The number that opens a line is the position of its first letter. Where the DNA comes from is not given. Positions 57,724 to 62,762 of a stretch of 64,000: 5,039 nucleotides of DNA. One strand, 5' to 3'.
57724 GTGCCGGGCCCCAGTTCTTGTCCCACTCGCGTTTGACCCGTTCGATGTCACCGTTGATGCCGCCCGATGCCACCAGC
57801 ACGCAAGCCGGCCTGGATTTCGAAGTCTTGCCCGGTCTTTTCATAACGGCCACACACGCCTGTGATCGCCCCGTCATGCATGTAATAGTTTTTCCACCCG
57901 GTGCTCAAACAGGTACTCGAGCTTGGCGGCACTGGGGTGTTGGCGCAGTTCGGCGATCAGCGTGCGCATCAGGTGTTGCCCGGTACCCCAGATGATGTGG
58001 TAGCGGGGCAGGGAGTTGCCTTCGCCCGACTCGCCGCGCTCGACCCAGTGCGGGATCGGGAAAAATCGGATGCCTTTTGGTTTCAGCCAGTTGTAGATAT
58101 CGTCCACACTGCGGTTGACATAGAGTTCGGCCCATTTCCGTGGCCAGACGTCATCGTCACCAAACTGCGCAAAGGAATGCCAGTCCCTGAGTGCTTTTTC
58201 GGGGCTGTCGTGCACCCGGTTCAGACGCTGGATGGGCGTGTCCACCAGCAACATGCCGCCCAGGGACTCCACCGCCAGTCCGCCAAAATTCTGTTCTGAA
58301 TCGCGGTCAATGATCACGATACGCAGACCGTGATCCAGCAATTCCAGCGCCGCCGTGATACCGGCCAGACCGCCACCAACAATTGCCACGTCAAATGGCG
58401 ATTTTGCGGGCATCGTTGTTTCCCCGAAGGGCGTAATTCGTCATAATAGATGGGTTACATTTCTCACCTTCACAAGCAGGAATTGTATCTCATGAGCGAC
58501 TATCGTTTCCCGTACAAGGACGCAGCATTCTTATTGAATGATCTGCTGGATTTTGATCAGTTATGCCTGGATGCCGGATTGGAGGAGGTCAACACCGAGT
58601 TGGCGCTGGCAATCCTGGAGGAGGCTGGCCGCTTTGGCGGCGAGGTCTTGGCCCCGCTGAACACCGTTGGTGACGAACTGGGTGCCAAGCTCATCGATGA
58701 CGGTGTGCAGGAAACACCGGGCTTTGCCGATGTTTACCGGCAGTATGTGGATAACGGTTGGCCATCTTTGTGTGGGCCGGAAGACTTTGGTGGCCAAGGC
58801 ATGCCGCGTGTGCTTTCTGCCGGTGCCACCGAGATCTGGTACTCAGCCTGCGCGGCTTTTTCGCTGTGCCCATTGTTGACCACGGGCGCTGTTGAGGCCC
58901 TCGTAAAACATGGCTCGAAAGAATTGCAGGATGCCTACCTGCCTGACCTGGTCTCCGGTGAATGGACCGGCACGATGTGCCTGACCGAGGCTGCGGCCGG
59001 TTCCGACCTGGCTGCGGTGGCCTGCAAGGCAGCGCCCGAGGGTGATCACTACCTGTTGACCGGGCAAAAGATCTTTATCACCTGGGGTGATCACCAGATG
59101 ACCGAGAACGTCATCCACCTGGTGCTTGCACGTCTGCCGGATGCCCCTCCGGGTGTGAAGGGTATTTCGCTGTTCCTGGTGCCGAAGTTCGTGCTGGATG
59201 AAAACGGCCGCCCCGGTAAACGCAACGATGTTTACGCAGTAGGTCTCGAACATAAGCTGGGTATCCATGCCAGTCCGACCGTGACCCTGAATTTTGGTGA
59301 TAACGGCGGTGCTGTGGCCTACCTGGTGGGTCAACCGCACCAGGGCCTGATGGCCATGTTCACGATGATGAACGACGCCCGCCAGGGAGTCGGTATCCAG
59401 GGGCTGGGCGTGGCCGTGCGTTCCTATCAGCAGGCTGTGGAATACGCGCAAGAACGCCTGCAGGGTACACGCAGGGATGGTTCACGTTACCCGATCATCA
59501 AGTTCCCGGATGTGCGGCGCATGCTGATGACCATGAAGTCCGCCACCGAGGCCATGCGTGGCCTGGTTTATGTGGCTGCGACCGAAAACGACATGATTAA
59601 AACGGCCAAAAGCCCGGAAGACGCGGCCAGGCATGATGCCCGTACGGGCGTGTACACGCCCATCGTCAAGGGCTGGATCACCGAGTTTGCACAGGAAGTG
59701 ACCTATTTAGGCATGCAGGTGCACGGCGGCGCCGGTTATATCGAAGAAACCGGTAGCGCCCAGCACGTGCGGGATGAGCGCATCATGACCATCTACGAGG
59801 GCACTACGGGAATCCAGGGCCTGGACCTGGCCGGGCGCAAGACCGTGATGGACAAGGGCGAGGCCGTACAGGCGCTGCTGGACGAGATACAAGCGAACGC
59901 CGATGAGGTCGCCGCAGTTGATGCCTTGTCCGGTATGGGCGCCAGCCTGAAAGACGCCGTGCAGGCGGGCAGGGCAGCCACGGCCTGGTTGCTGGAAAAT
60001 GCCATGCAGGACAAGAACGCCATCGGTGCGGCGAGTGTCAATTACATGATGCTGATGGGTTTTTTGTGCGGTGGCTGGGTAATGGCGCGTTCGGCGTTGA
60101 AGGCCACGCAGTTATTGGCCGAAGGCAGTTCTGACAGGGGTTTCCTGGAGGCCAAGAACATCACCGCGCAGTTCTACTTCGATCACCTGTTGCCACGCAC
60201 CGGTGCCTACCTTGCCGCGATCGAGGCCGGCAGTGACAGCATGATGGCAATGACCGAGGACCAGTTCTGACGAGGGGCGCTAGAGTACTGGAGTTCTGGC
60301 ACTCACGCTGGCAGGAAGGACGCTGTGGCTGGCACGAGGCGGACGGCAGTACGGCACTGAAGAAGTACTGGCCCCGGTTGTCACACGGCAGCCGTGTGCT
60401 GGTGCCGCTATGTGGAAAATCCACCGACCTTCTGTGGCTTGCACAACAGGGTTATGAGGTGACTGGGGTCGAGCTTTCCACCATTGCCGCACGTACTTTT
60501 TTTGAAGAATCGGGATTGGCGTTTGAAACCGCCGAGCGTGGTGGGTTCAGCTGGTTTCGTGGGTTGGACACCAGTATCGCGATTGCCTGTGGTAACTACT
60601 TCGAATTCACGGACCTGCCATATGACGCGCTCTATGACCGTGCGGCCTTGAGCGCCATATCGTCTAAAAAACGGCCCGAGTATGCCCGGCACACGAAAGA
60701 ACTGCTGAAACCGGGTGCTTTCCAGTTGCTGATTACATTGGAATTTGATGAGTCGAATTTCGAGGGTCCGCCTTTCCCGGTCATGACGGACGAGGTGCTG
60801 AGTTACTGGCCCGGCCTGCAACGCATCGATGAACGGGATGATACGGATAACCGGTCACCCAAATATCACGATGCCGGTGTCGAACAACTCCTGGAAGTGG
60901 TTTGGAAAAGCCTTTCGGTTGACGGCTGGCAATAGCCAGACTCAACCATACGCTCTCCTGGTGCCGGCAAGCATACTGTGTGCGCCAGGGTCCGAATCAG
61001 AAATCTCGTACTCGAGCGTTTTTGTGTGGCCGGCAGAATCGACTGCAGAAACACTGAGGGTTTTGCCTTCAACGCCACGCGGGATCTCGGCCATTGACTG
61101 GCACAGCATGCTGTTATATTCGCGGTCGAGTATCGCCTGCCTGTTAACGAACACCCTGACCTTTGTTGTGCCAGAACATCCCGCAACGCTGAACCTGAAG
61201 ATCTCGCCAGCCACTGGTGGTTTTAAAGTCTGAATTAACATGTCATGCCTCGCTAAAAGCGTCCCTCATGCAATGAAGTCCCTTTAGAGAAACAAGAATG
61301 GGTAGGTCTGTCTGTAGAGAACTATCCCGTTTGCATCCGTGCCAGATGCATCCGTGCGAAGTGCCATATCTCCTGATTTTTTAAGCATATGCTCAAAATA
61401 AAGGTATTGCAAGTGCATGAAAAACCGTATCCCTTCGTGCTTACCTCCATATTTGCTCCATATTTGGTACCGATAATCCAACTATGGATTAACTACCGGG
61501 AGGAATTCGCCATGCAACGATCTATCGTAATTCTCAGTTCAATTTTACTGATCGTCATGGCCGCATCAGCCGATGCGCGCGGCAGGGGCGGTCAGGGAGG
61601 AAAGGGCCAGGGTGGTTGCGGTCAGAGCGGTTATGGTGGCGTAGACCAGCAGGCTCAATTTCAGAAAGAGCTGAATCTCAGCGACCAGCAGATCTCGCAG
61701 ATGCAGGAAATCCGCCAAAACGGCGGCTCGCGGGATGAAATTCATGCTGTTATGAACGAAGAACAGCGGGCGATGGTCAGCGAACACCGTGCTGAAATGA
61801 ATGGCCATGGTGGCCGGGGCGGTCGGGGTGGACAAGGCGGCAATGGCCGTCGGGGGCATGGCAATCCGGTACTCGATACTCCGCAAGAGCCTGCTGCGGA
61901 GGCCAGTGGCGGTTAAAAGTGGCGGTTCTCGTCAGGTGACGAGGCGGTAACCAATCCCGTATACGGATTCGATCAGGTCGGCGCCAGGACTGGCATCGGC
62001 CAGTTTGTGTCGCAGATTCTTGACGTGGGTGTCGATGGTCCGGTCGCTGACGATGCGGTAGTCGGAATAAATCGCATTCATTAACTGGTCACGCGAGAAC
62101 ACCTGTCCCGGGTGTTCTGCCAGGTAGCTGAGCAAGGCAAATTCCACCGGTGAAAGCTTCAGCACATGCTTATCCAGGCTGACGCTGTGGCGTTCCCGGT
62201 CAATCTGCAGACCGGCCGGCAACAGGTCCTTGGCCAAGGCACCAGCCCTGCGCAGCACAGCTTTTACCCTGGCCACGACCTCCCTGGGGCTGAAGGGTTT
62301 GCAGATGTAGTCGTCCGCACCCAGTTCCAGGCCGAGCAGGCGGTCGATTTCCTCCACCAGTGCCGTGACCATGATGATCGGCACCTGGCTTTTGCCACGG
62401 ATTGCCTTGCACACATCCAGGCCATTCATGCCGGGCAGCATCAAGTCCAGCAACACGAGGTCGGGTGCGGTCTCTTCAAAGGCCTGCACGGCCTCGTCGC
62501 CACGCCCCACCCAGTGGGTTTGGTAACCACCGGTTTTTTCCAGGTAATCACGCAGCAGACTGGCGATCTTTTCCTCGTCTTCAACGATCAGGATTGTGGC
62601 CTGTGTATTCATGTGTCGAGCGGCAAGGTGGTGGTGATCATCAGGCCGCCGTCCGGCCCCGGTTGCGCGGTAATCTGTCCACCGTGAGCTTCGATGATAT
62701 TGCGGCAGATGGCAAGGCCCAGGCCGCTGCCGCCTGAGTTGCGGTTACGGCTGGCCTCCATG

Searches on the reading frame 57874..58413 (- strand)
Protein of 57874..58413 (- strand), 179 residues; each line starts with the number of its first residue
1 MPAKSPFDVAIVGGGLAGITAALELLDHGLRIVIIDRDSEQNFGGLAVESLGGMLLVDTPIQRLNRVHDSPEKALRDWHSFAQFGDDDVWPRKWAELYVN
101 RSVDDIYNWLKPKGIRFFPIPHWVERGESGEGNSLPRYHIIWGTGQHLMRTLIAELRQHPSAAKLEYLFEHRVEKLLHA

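Call 64: search_protein_families(library=pfam, proteins=[window:57874-58413:-], max_evalue=0.00001)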
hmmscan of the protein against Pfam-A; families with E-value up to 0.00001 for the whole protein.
window:57874-58413:- (179 aa): 7 families
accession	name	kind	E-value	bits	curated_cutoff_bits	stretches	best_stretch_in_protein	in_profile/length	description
PF00890.30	FAD_binding_2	-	2.8e-23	83.2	20.4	1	8-178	1-170/414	FAD binding domain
PF12831.13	FAD_oxidored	-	2.3e-07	30.9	27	1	8-55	1-46/416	FAD dependent oxidoreductase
PF13454.12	NAD_binding_9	-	2.6e-07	31.2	21.8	1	10-117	1-116/155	FAD-NAD(P)-binding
PF01266.30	DAO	-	4.2e-07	30.3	27.9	1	8-42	1-35/353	FAD dependent oxidoreductase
PF01494.25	FAD_binding_3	-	9.8e-07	28.7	22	1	8-41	3-36/349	FAD binding domain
PF07992.20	Pyr_redox_2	-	1.7e-06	28.1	26.1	1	7-44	1-38/291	Pyridine nucleotide-disulphide oxidoreductase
PF13450.12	NAD_binding_8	-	2e-06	28.4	21.9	1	11-71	1-59/68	NAD(P)-binding Rossmann-like domain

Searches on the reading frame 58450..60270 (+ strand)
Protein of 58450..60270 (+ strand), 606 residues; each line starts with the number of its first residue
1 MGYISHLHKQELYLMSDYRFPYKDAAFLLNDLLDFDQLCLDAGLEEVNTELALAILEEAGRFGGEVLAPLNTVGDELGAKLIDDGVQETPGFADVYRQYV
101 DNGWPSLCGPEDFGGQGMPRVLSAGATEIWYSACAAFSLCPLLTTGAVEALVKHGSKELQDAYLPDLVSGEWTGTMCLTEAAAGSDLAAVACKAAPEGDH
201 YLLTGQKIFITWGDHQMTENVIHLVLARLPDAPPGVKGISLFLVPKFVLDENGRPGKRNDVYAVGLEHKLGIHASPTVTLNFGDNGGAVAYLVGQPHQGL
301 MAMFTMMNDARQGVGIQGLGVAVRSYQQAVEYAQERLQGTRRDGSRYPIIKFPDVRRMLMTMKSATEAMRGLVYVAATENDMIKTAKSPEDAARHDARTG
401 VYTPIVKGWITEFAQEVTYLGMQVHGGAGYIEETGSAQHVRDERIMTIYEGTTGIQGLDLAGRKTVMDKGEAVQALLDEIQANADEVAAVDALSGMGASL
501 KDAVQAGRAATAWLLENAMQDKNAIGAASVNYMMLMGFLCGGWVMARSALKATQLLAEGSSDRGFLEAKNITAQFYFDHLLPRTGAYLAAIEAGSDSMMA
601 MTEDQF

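Call 31: search_protein_families(library=pfam, proteins=[window:58450-60270:+], max_evalue=0.00001)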
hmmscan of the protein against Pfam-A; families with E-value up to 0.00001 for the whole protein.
window:58450-60270:+ (606 aa): 5 families
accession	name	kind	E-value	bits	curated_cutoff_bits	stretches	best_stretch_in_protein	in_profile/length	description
PF12806.12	Acyl-CoA_dh_C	-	9.5e-33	113.4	30.3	1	477-601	2-123/124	Acetyl-CoA dehydrogenase C-terminal like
PF00441.29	Acyl-CoA_dh_1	-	1.2e-24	87.6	22.4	1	298-461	2-146/150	Acyl-CoA dehydrogenase, C-terminal domain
PF02771.21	Acyl-CoA_dh_N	-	2e-11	44.7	22.9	1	90-171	33-113/113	Acyl-CoA dehydrogenase, N-terminal domain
PF02770.24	Acyl-CoA_dh_M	-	2.1e-09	37.9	33.3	1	176-282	2-94/97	Acyl-CoA dehydrogenase, middle domain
PF08028.16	Acyl-CoA_dh_2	-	6.4e-07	30.2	22.7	1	314-452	3-132/134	Acyl-CoA dehydrogenase, C-terminal domain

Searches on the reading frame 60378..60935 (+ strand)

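Call 77: search_protein_families(library=pfam, proteins=[window:60378-60935:+], max_evalue=0.001)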
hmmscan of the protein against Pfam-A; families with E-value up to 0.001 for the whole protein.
window:60378-60935:+ (185 aa): 1 family
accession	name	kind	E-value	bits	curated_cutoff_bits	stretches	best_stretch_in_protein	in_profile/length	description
PF05724.17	TPMT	-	1.2e-40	140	26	1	3-176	37-213/218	Thiopurine S-methyltransferase (TPMT)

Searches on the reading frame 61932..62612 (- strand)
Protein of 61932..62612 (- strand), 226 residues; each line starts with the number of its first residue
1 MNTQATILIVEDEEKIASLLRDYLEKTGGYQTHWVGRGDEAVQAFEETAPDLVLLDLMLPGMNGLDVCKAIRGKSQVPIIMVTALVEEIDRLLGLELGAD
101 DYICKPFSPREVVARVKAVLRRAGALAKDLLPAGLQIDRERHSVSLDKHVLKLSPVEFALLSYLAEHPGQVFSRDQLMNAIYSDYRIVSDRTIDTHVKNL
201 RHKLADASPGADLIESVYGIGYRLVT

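Call 64: search_protein_families(library=pfam, proteins=[window:61932-62612:-], max_evalue=0.00001)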
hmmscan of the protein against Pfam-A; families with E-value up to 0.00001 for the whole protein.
window:61932-62612:- (226 aa): 2 families
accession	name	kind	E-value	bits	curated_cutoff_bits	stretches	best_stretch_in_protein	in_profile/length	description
PF00072.30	Response_reg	-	3.7e-29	101.6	30.2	1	7-117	1-111/111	Response regulator receiver domain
PF00486.34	Trans_reg_C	-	1.6e-23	83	26.2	1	151-224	4-77/77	Transcriptional regulatory protein, C terminal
